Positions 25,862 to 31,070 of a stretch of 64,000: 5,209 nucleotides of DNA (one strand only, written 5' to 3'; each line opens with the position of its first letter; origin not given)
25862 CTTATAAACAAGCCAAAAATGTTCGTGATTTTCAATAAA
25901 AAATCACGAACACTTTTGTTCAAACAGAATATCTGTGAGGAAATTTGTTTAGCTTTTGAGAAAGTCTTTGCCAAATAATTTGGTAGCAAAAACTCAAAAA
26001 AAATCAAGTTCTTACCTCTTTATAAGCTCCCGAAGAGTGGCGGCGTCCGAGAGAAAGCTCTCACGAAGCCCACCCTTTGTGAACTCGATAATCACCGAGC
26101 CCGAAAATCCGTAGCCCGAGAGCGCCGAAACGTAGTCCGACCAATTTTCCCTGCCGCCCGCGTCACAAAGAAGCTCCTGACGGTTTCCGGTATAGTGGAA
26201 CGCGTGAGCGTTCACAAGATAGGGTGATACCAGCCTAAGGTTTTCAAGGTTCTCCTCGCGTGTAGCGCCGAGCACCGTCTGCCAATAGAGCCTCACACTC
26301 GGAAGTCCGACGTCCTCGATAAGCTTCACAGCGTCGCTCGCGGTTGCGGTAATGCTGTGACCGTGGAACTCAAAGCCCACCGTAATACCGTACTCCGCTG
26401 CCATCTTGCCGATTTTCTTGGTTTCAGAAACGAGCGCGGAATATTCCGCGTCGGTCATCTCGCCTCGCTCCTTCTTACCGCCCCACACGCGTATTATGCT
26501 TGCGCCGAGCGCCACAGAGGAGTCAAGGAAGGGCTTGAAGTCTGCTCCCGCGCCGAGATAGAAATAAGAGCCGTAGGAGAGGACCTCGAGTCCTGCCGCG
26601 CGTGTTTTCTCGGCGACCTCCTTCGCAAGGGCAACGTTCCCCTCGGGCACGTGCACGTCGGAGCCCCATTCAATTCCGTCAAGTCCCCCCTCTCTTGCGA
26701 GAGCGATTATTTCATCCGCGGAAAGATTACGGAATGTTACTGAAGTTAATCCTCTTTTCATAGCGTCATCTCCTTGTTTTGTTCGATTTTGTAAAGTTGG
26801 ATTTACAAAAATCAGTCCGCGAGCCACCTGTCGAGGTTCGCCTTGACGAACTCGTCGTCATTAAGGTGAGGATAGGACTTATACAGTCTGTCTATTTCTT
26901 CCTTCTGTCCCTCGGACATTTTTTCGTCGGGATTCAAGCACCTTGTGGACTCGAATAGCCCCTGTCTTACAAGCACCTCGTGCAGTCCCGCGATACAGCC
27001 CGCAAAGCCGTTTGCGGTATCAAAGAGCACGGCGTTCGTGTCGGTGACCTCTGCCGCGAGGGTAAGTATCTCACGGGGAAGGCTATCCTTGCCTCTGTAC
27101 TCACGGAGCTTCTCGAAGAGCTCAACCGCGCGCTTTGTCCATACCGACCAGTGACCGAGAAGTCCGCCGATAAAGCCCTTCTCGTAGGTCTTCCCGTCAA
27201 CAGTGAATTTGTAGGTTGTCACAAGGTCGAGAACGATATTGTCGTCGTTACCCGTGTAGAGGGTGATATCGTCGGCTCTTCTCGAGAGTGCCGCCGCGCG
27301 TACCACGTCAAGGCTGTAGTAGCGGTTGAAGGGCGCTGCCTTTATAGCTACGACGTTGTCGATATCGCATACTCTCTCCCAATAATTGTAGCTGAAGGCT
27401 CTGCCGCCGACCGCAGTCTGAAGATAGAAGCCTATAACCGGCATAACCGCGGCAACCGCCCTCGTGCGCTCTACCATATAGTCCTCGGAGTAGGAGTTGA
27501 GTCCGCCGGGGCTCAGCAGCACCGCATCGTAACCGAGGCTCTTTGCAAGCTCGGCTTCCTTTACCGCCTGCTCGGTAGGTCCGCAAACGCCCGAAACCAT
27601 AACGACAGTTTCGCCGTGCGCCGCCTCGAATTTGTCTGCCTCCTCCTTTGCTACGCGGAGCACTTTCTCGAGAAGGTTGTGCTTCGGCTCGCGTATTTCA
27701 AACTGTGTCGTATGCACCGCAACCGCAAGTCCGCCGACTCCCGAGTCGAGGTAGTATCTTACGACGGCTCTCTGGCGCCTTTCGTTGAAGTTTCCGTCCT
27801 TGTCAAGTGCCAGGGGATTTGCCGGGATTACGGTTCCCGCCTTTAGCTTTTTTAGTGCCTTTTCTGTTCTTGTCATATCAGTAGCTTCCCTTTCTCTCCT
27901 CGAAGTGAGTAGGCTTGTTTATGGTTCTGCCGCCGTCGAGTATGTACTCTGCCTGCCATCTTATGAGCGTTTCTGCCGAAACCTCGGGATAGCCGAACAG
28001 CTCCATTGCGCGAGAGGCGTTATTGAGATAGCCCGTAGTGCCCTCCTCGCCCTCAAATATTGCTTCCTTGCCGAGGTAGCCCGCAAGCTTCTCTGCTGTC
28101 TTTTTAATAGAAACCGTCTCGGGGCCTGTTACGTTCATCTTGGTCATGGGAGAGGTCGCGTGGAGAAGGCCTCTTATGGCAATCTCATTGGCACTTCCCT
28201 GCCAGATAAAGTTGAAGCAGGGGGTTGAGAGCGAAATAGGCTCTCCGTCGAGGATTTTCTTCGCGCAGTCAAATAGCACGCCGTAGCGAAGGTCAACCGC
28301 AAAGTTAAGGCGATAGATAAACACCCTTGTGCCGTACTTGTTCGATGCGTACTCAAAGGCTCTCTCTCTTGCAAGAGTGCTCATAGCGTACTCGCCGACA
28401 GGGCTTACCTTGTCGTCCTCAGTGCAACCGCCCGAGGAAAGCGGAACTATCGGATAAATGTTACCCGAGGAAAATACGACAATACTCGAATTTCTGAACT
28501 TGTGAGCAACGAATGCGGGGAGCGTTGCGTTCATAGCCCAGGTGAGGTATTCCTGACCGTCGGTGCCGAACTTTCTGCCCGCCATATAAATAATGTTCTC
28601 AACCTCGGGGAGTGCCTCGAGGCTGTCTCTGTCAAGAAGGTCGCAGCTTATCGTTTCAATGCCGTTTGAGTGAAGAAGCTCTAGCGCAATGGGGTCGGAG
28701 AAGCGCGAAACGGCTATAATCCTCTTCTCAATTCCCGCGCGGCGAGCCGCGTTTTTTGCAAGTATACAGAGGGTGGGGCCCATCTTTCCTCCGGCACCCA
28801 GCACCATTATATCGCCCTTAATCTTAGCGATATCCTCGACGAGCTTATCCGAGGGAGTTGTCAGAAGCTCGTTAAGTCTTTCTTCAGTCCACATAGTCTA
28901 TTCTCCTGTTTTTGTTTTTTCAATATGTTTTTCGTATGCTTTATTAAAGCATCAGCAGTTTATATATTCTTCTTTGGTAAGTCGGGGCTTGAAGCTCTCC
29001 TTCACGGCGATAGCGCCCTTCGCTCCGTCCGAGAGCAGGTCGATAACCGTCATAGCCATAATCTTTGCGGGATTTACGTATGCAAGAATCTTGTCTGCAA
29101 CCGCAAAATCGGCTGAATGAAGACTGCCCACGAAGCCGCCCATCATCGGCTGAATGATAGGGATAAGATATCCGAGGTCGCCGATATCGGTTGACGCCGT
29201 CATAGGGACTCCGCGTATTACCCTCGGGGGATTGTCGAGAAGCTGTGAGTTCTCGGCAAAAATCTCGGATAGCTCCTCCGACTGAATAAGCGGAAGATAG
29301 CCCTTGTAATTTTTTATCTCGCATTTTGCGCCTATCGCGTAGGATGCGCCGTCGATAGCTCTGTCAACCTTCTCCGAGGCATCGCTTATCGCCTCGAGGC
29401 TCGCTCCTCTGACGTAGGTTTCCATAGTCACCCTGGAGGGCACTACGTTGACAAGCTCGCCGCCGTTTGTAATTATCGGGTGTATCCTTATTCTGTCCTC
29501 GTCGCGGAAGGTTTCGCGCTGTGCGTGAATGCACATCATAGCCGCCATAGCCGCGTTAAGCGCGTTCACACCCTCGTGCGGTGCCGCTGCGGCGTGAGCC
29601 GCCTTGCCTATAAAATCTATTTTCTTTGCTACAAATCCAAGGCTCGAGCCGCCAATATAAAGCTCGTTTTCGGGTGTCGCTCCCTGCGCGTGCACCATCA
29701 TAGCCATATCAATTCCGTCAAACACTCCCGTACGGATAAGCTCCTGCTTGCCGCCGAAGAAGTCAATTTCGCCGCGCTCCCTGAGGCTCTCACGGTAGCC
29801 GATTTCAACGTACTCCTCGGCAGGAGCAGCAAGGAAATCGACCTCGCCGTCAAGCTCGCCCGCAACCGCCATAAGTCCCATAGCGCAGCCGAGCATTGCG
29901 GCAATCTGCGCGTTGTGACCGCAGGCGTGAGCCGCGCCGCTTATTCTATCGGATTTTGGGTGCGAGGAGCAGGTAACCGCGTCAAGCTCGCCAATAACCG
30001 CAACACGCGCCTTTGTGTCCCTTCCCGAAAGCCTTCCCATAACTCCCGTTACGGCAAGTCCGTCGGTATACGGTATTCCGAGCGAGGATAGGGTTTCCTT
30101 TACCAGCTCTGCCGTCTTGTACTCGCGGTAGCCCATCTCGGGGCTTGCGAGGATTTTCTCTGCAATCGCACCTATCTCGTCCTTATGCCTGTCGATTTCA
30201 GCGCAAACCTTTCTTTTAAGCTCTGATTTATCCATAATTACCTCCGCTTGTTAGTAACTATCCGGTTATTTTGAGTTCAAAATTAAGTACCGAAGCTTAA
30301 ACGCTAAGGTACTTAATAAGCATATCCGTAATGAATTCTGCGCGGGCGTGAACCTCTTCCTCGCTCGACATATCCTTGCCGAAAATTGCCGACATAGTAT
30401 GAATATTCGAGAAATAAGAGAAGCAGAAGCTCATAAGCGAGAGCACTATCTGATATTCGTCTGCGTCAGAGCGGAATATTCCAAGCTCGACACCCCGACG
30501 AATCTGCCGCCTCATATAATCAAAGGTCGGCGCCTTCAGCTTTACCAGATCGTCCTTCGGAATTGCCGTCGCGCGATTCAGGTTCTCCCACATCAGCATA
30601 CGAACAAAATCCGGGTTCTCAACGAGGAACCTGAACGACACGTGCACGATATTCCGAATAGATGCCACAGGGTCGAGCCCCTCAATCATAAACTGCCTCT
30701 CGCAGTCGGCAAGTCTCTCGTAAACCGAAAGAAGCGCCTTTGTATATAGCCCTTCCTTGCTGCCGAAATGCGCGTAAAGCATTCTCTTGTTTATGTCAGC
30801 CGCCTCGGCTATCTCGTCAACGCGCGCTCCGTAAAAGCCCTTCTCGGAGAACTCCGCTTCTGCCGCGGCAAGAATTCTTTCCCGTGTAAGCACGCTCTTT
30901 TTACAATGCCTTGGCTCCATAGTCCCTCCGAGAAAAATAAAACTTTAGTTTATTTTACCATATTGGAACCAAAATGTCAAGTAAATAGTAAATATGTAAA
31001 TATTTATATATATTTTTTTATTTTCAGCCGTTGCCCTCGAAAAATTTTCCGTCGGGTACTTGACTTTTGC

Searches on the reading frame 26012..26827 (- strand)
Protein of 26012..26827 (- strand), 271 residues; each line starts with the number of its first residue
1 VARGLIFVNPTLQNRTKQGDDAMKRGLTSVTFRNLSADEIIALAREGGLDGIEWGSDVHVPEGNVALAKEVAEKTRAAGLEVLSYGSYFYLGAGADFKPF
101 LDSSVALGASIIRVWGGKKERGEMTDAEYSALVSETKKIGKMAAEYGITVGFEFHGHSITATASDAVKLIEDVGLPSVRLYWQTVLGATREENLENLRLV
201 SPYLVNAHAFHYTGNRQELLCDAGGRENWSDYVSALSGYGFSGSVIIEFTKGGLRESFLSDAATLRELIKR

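Call 59: search_protein_families(library=pfam, proteins=[window:26012-26827:-], max_evalue=0.0001)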
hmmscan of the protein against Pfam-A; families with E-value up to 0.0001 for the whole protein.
window:26012-26827:- (271 aa): 1 family
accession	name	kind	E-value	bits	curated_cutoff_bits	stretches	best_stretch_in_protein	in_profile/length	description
PF01261.30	AP_endonuc_2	-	7.3e-14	52.5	31.1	1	41-252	1-232/249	Xylose isomerase-like TIM barrel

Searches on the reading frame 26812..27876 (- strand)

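Call 59: search_protein_families(library=pfam, proteins=[window:26812-27876:-], max_evalue=0.0001)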
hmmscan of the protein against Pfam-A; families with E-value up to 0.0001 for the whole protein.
window:26812-27876:- (354 aa): 1 family
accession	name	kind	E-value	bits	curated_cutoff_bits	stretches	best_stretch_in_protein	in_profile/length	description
PF00701.28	DHDPS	-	7.1e-11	41.8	22.1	1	16-218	5-194/289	Dihydrodipicolinate synthetase family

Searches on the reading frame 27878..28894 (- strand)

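Call 59: search_protein_families(library=pfam, proteins=[window:27878-28894:-], max_evalue=0.0001)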
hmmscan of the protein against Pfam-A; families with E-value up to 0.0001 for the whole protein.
window:27878-28894:- (338 aa): 1 family
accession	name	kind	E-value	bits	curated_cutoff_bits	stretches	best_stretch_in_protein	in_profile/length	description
PF01370.27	Epimerase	-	3.5e-09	36.9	20.9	1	29-196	1-169/240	NAD dependent epimerase/dehydratase family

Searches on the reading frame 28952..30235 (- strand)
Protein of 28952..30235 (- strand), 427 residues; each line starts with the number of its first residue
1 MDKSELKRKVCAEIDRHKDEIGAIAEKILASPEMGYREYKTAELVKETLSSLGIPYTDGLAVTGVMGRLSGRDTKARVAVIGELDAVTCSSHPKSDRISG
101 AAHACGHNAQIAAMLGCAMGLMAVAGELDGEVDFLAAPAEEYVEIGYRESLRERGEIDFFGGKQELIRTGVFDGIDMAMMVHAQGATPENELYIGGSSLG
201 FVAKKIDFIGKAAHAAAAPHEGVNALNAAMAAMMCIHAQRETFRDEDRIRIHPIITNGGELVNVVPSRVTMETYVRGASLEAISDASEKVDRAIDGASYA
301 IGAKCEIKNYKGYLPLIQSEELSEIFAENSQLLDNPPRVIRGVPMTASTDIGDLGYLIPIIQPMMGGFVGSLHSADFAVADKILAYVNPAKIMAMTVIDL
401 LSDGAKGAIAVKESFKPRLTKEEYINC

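Call 59: search_protein_families(library=pfam, proteins=[window:28952-30235:-], max_evalue=0.0001)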
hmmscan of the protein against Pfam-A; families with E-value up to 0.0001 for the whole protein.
window:28952-30235:- (427 aa): 2 families
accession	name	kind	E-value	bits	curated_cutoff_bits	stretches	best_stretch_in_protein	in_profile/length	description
PF07687.19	M20_dimer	-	1.1e-09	38.6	21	1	200-295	5-100/107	Peptidase dimerisation domain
PF01546.33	Peptidase_M20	-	1.4e-08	35.3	24.6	1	82-359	4-169/206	Peptidase family M20/M25/M40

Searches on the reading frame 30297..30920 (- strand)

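Call 59: search_protein_families(library=pfam, proteins=[window:30297-30920:-], max_evalue=0.0001)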
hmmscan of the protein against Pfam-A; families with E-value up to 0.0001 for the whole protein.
window:30297-30920:- (207 aa): 2 families
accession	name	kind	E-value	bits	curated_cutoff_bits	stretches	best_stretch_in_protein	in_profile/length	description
PF17938.6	TetR_C_29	-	1.1e-30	106.6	26.2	1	84-200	1-118/119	Tetracyclin repressor-like, C-terminal domain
PF00440.29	TetR_N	-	9.7e-15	54.5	24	1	16-59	1-44/47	Bacterial regulatory proteins, tetR family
